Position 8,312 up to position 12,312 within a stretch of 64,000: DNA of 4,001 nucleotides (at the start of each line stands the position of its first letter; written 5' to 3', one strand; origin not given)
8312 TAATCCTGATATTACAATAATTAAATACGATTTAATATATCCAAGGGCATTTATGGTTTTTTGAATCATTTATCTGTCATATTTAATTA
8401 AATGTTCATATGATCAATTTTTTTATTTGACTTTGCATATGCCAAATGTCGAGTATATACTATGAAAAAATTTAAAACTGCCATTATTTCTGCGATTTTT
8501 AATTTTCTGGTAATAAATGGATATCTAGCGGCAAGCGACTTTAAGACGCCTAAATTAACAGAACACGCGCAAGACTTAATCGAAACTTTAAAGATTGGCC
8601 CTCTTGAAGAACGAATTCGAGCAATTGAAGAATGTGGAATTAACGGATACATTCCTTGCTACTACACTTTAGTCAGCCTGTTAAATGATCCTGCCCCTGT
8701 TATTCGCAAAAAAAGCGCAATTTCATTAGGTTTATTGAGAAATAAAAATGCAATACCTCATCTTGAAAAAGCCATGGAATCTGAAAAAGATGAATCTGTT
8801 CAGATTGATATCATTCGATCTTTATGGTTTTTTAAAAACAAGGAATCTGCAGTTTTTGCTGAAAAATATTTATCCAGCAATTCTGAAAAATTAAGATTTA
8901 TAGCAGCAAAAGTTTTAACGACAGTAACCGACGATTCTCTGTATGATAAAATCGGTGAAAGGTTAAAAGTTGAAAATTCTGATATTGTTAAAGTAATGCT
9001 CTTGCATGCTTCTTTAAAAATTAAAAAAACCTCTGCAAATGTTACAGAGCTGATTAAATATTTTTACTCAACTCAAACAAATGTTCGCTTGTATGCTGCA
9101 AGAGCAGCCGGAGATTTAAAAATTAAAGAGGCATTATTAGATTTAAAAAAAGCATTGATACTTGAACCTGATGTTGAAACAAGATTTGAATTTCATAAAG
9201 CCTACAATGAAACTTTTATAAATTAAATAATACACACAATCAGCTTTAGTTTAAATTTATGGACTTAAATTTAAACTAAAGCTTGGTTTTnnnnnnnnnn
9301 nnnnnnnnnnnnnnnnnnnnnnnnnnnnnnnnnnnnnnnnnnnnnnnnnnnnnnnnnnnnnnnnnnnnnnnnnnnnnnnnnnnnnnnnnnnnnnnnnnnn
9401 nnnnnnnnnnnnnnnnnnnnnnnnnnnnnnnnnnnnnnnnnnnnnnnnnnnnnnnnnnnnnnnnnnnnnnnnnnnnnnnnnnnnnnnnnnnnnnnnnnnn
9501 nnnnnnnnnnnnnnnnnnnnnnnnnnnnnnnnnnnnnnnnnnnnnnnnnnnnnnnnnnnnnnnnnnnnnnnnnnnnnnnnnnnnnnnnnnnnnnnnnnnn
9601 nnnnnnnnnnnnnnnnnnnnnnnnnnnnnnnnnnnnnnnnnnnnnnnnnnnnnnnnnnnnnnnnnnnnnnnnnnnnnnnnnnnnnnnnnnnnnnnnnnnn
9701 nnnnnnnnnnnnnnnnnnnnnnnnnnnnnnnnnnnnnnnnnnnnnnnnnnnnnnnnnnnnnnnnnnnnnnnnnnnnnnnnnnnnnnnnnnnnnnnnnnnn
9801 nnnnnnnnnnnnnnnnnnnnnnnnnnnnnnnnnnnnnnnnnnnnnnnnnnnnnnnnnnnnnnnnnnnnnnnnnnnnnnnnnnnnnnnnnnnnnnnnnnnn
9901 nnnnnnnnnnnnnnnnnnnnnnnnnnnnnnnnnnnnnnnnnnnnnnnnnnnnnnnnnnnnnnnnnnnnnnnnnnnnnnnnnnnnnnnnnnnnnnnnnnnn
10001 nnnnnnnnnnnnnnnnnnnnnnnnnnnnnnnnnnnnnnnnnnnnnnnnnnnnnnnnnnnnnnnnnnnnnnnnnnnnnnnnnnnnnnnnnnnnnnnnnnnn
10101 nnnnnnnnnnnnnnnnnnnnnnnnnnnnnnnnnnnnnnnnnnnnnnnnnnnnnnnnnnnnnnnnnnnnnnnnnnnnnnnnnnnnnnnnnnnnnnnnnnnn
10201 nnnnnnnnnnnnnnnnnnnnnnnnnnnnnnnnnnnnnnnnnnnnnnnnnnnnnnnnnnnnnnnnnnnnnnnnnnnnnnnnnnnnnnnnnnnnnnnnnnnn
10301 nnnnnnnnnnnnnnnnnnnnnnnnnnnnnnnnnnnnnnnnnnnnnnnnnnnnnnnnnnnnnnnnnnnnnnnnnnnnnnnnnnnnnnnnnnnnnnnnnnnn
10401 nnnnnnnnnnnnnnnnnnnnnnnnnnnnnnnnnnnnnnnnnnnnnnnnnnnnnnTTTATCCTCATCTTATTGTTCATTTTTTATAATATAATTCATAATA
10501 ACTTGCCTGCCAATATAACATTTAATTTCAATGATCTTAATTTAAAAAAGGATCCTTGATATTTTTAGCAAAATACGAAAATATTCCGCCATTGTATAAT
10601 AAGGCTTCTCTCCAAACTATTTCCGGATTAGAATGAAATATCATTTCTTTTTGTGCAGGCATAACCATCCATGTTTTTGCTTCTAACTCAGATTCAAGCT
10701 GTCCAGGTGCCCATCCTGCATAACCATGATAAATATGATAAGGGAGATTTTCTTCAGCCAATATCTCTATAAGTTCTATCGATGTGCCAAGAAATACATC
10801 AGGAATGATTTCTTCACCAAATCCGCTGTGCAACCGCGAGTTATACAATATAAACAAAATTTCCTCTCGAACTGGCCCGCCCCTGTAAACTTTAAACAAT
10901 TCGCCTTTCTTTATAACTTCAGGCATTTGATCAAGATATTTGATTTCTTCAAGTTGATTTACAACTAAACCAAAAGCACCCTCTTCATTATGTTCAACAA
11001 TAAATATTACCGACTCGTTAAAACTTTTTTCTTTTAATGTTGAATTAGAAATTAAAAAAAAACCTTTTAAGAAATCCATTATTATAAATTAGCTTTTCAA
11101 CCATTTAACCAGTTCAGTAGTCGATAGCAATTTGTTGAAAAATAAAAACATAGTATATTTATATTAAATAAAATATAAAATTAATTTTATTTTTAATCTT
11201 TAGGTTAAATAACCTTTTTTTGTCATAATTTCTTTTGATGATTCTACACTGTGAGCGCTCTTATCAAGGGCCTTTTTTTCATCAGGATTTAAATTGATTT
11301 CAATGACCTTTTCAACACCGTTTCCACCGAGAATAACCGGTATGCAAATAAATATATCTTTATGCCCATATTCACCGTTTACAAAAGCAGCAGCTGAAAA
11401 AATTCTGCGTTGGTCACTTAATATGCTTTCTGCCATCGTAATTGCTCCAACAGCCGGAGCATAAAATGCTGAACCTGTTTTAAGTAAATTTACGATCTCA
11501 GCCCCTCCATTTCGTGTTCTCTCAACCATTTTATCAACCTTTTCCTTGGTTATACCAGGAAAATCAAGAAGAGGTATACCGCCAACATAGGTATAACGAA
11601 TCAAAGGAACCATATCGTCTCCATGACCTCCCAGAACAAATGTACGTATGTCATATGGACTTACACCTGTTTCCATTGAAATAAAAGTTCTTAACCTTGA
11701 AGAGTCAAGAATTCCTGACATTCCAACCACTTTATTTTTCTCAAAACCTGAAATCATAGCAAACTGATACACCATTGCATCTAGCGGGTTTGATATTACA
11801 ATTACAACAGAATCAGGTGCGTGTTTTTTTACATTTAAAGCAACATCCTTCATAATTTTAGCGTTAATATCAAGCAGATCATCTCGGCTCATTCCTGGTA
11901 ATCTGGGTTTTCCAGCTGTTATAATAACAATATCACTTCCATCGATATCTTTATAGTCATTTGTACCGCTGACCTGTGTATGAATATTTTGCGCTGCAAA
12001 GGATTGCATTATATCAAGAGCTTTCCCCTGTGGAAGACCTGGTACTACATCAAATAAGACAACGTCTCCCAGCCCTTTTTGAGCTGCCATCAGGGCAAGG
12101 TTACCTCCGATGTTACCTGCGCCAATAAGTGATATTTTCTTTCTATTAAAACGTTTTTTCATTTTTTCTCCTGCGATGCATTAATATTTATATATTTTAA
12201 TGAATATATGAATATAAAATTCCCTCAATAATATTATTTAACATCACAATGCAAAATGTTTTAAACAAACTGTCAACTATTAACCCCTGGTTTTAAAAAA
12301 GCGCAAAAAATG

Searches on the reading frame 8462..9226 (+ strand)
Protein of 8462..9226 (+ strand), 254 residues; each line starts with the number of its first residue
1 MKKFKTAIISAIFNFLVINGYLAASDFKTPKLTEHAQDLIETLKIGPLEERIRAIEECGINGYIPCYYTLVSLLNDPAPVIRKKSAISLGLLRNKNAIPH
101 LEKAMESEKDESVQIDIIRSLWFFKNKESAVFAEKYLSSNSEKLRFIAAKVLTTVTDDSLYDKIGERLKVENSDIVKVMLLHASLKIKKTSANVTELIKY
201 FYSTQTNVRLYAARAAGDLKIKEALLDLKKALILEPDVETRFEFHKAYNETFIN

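Call 73: search_protein_families(library=pfam, proteins=[window:8462-9226:+], max_evalue=0.00001)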
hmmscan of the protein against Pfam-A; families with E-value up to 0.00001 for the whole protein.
window:8462-9226:+ (254 aa): 2 families
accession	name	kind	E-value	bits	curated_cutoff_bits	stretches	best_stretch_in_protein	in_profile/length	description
PF13646.12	HEAT_2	-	9.9e-16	58.2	27.7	1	49-121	15-87/88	HEAT repeats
PF02985.28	HEAT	-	9.2e-06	25.9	23.5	0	69-90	4-25/31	HEAT repeat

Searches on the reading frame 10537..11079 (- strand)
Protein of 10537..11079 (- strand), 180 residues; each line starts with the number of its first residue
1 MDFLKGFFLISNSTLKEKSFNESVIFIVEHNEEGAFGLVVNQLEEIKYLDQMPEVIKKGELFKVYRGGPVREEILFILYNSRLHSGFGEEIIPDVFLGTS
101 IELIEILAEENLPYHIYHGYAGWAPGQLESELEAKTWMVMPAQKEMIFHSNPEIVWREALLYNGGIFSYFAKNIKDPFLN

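Call 73: search_protein_families(library=pfam, proteins=[window:10537-11079:-], max_evalue=0.00001)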
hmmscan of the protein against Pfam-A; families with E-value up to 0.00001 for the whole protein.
window:10537-11079:- (180 aa): 1 family
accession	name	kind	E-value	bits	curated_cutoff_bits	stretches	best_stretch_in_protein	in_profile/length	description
PF02622.21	DUF179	-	3.8e-34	118.4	27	1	14-160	2-153/157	AlgH-like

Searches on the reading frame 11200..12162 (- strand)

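Call 73: search_protein_families(library=pfam, proteins=[window:11200-12162:-], max_evalue=0.00001)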
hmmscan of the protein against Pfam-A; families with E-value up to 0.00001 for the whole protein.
window:11200-12162:- (320 aa): 2 families
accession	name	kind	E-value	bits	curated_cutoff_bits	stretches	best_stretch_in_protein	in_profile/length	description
PF00056.29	Ldh_1_N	-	6.6e-39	133.6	27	1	9-147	2-141/141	lactate/malate dehydrogenase, NAD binding domain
PF02866.23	Ldh_1_C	-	5e-33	115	22.6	1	152-311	3-168/174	lactate/malate dehydrogenase, alpha/beta C-terminal domain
